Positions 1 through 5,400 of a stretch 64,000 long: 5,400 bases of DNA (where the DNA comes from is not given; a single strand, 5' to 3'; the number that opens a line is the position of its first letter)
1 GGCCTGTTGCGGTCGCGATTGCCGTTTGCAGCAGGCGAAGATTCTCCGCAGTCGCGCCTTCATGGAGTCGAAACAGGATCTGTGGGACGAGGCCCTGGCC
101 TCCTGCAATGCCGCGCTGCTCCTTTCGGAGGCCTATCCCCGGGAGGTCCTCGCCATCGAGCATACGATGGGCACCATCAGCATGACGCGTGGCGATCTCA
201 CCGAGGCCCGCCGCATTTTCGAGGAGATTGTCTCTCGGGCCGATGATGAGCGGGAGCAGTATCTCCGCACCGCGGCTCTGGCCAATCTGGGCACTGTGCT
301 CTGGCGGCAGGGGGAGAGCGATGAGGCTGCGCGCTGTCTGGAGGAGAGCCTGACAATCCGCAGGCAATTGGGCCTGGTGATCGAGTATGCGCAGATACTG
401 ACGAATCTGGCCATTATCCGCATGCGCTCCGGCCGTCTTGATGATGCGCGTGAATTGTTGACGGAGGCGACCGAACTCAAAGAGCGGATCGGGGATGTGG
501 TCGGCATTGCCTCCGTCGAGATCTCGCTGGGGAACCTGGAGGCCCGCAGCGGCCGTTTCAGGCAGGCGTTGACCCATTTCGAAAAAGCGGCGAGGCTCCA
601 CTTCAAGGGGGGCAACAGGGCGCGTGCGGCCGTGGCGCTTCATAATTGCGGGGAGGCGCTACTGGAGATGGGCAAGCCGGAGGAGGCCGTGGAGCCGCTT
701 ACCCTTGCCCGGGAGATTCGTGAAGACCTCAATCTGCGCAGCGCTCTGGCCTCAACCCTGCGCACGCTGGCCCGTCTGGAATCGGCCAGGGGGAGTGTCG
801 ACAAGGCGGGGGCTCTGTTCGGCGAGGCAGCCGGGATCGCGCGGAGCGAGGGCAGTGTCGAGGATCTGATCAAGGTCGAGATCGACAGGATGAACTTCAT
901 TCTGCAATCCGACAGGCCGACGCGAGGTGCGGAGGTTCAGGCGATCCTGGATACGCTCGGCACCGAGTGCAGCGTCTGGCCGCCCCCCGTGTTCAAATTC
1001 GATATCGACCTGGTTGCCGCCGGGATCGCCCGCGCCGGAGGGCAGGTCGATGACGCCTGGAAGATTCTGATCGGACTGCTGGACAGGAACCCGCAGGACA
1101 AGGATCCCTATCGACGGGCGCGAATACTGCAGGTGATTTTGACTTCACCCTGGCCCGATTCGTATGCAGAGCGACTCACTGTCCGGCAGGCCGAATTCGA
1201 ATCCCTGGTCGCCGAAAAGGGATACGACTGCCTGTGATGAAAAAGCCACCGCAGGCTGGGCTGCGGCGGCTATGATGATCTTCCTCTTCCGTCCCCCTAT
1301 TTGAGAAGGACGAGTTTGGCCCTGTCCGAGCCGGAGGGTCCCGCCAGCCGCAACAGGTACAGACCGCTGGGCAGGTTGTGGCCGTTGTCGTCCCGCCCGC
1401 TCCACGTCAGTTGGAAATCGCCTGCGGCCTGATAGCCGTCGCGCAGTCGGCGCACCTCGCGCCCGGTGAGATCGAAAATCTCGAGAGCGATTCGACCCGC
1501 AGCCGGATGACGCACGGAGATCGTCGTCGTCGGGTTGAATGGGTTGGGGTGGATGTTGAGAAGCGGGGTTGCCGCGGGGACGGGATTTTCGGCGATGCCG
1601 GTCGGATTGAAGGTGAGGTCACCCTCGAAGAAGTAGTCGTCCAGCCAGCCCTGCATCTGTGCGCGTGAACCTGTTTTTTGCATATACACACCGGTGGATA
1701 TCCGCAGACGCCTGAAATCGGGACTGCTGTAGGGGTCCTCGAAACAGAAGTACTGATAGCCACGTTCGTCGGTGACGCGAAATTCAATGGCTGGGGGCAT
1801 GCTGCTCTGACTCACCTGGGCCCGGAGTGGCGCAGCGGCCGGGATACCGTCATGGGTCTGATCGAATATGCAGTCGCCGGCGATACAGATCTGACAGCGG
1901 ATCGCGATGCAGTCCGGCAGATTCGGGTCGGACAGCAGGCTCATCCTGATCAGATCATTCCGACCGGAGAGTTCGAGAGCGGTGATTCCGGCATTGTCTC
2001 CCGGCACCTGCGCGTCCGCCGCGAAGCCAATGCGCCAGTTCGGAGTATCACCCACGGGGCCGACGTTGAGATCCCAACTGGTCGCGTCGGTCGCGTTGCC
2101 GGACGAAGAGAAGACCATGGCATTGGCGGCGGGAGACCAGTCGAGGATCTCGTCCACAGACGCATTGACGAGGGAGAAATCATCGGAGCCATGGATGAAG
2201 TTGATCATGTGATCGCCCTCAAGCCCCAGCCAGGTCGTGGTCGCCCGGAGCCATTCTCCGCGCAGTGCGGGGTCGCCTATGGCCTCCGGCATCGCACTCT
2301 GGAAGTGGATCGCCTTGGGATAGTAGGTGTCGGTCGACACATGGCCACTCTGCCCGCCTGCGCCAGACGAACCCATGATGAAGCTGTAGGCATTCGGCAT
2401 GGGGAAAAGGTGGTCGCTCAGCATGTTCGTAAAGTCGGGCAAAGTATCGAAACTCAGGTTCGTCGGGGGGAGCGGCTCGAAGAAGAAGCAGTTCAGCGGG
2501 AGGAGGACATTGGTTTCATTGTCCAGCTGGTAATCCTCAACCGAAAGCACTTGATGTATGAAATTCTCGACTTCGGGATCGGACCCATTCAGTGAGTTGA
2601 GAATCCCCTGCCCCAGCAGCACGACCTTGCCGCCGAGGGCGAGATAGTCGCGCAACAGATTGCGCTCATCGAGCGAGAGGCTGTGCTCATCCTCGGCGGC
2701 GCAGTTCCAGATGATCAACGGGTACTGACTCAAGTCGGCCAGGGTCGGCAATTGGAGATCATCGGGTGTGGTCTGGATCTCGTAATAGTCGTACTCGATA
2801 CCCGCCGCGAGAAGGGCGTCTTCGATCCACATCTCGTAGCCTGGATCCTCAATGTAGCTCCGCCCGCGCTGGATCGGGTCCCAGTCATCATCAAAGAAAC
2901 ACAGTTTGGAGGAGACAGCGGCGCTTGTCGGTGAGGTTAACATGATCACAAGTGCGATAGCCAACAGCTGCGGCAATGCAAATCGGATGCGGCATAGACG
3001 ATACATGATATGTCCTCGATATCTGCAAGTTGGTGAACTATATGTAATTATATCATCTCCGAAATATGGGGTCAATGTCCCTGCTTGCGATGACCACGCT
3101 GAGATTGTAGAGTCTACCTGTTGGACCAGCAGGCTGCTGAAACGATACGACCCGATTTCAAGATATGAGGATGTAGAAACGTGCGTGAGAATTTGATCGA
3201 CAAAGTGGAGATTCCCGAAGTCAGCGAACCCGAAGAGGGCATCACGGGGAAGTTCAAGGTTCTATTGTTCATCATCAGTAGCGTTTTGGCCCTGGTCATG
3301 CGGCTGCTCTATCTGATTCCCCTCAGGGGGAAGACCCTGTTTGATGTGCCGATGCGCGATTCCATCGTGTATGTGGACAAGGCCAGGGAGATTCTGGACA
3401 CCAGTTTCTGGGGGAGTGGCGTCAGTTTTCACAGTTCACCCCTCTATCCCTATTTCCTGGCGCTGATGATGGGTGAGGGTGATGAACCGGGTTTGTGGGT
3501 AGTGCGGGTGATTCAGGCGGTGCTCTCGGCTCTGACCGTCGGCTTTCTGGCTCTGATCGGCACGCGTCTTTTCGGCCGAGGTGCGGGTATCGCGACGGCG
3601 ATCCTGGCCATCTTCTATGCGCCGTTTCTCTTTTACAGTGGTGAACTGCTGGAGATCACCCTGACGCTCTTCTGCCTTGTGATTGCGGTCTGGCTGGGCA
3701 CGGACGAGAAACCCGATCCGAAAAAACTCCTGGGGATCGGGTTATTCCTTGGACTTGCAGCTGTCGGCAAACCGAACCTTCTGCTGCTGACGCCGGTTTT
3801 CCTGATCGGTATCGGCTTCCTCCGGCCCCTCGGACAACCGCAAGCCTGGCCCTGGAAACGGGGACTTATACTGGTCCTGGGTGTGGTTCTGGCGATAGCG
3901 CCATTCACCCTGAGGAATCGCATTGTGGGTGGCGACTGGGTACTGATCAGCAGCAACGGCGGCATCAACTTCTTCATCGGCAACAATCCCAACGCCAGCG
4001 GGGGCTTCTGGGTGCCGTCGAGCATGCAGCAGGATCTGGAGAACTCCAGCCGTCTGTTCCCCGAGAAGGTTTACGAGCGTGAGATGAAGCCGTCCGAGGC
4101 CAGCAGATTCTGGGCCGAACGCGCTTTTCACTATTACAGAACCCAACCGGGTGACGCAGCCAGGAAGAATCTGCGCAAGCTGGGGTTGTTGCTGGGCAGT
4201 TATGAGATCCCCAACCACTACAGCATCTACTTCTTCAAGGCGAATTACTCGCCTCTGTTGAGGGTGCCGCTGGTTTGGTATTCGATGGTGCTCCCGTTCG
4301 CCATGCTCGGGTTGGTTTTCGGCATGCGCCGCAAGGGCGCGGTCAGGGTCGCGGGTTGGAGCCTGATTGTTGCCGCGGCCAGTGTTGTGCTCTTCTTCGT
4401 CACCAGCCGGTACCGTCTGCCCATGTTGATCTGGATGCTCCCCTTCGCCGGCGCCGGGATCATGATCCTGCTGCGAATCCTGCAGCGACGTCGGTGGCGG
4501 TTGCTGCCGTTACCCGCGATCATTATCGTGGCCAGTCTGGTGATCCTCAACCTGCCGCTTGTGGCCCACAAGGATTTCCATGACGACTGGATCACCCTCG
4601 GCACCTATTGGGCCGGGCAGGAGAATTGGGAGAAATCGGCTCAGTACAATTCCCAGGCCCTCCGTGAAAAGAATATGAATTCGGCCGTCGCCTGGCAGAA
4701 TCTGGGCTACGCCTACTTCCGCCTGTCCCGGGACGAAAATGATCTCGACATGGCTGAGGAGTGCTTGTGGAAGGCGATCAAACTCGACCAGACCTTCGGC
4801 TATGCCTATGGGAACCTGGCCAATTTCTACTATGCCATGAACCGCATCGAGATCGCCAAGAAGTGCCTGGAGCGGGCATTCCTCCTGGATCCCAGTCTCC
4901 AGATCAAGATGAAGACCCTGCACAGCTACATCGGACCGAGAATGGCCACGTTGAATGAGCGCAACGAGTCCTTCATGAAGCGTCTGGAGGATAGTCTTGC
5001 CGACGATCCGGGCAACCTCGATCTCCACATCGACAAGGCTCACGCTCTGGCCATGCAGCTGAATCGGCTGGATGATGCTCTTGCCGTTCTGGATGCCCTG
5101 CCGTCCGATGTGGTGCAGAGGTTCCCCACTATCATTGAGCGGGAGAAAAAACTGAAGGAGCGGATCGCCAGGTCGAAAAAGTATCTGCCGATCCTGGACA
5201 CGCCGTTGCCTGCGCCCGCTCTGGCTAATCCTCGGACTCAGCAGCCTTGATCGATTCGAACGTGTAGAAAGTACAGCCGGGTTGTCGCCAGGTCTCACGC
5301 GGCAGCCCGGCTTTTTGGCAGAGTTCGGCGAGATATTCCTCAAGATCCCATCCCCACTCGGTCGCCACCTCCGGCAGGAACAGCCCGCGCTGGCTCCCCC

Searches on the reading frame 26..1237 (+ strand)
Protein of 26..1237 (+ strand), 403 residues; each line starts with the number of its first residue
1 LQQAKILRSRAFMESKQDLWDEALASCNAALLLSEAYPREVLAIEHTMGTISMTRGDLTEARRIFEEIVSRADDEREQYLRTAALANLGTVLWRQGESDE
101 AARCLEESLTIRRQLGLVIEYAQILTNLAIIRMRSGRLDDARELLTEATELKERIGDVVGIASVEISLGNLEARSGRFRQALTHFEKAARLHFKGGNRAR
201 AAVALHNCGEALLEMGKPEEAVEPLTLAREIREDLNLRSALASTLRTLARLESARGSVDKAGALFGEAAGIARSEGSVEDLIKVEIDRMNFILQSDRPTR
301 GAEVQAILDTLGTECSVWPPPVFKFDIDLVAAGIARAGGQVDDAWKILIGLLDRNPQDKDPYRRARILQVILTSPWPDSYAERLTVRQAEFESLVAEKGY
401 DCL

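Call 44: search_protein_families(library=pfam, proteins=[window:26-1237:+], max_evalue=0.001)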
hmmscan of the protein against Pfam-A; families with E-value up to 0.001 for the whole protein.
window:26-1237:+ (403 aa): 17 families
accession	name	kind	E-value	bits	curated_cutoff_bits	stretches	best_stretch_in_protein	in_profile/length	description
PF13424.12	TPR_12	-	1.8e-34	118.2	30.1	3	161-233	2-76/77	Tetratricopeptide repeat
PF07719.23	TPR_2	-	1.9e-23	81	27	0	84-111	3-30/34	Tetratricopeptide repeat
PF00515.34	TPR_1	-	5.1e-20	70.8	27.8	0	84-113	3-32/34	Tetratricopeptide repeat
PF17874.7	TPR_MalT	-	2e-19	70.5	45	2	22-152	61-191/336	MalT-like TPR region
PF13374.12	TPR_10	-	1.7e-17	63.2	27.5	1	83-115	3-35/42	Tetratricopeptide repeat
PF07721.20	TPR_4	-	7.2e-17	60.7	27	1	83-107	2-26/26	Tetratricopeptide repeat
PF13176.12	TPR_7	-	6.3e-15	54.4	27.9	1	84-116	1-33/36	Tetratricopeptide repeat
PF13428.12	TPR_14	-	7.6e-14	51.3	23.5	0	83-112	2-31/44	Tetratricopeptide repeat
PF13181.12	TPR_8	-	9.6e-14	50.8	25.7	0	84-114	3-33/34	Tetratricopeptide repeat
PF14559.12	TPR_19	-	2.8e-12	47.2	25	0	92-150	1-53/68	Tetratricopeptide repeat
PF13432.12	TPR_16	-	7.8e-10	39.5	32.7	1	88-149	3-58/65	Tetratricopeptide repeat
PF13174.12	TPR_6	-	1.9e-07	31.7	26.3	0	55-71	13-29/33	Tetratricopeptide repeat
PF14938.12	SNAP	-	1e-06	28.9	25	1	178-277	51-150/282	Soluble NSF attachment protein, SNAP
PF25064.1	ARM_TT21_5th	-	4.3e-06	27.5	27.8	0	123-190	36-100/117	TT21 fifth ARM repeats domain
PF24885.1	TPR_NPHP3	-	3.7e-05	23.7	100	0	205-294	102-194/239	Nephrocystin-3 TPR domain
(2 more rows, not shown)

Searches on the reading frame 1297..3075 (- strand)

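Call 43: search_protein_families(library=pfam, proteins=[window:1297-3075:-], max_evalue=0.001)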
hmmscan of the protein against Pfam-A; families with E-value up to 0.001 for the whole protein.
window:1297-3075:- (592 aa): 2 families
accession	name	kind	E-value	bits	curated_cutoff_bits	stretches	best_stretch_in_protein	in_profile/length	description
PF13860.13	FlgD_ig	-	5e-11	42.9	27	1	518-578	11-74/79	FlgD Ig-like domain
PF18962.6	Por_Secre_tail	-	0.00016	22.4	27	1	508-587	1-72/75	Secretion system C-terminal sorting domain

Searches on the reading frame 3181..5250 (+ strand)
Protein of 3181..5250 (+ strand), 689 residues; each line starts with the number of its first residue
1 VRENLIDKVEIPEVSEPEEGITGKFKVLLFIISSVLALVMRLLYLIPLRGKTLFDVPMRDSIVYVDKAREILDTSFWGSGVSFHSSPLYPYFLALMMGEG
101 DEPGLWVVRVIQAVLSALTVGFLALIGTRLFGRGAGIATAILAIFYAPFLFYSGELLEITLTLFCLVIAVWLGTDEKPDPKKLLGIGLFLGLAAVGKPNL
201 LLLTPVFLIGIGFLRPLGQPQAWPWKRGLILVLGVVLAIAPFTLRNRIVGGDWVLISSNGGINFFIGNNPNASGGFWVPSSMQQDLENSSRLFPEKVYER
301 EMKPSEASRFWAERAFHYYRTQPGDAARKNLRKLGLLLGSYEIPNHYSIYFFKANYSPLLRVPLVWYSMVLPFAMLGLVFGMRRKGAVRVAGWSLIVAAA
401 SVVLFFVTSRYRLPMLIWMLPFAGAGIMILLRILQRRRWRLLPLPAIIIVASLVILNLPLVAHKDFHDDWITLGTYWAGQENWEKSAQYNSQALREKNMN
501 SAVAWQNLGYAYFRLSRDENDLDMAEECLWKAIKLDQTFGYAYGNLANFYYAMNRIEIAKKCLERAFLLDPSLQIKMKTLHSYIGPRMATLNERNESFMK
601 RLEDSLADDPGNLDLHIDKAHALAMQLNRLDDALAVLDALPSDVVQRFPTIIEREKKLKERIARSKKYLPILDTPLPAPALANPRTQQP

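Call 20: search_protein_families(library=pfam, proteins=[window:3181-5250:+], max_evalue=0.001)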
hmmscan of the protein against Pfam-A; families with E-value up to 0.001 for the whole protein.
window:3181-5250:+ (689 aa): 7 families
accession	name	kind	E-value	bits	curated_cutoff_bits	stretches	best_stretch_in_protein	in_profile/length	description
PF14559.12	TPR_19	-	4.6e-10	40.1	25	1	600-644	12-55/68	Tetratricopeptide repeat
PF13231.12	PMT_2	-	1.1e-09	39.2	26.1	1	86-238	3-150/160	Dolichyl-phosphate-mannose-protein mannosyltransferase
PF00515.34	TPR_1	-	3.9e-09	36.4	27.8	1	541-572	2-33/34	Tetratricopeptide repeat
PF13431.12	TPR_17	-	9.5e-09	35.3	24.4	0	528-560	1-33/34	Tetratricopeptide repeat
PF13181.12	TPR_8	-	2.9e-07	30.5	25.7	1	542-572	3-33/34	Tetratricopeptide repeat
PF07719.23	TPR_2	-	0.00021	21.6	27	0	541-572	2-33/34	Tetratricopeptide repeat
PF13414.12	TPR_11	-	0.00078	19.5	26.8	0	518-553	6-41/42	TPR repeat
